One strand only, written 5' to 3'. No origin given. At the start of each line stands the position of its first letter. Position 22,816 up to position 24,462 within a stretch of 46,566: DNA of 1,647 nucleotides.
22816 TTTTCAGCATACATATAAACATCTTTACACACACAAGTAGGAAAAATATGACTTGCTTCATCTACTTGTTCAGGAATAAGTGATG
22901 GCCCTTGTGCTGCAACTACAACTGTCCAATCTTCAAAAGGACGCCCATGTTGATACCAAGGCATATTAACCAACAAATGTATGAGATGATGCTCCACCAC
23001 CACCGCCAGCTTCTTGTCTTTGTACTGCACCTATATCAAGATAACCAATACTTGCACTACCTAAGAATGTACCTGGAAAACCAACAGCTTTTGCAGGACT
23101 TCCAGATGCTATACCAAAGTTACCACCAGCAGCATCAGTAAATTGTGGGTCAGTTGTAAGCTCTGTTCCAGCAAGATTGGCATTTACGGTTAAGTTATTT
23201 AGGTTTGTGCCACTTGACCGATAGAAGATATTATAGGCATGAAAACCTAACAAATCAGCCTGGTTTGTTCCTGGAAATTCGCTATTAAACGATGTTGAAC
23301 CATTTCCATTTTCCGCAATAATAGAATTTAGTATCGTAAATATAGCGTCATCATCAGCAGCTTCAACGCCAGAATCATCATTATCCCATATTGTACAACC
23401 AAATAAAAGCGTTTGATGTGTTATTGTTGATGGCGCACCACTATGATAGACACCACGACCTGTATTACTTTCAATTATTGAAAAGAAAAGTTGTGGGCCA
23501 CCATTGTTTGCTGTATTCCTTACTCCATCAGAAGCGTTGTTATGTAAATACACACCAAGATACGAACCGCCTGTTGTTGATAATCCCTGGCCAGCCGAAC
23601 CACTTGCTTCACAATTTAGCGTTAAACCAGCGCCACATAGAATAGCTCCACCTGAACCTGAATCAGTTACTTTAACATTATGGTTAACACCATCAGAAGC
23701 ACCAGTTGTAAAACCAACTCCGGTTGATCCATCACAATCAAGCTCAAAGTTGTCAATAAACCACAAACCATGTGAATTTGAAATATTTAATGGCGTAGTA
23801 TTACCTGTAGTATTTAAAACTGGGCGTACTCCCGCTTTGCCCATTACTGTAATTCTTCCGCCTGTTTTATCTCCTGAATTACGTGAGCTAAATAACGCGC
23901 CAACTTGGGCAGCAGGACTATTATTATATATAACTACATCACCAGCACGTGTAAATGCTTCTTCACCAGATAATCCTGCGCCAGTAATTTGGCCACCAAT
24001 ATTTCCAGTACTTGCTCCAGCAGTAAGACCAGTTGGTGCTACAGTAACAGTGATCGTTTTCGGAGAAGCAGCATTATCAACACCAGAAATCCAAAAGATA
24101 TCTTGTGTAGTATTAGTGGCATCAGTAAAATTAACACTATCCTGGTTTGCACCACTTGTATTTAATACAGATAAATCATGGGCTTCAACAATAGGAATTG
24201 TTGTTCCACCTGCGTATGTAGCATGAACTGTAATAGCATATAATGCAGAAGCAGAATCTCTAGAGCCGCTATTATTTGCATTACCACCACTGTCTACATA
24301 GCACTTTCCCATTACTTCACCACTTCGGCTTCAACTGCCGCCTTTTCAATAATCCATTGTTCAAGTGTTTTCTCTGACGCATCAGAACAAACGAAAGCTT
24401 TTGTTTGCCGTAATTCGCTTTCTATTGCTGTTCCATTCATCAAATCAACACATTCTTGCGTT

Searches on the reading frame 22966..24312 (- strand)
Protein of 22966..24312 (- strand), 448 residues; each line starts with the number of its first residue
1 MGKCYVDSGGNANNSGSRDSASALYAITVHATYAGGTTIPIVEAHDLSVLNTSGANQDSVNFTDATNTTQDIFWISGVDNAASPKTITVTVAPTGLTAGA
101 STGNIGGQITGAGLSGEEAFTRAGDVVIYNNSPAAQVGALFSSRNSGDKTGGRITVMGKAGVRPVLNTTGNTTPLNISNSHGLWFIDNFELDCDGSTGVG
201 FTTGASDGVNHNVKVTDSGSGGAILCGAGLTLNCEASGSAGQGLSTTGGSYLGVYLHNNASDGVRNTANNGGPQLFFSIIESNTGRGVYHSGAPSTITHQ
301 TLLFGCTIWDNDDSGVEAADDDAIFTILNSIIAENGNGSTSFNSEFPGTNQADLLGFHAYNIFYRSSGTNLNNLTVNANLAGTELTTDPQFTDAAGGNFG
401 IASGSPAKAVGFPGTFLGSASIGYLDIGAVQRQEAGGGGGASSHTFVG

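Call 26: search_protein_families(library=phrogs, proteins=[window:22966-24312:-], max_evalue=0.001)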
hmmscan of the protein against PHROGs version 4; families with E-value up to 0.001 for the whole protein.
window:22966-24312:- (448 aa): 0 families

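Call 83: search_protein_families(library=pfam, proteins=[window:22966-24312:-], max_evalue=0.01)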
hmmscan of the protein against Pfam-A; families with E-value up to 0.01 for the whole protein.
window:22966-24312:- (448 aa): 1 family
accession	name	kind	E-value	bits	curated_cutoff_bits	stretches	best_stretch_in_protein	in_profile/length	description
PF17161.10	DUF5123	-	3.4e-07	31.8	35.1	1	306-408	6-105/113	Domain of unknown function (DUF5123)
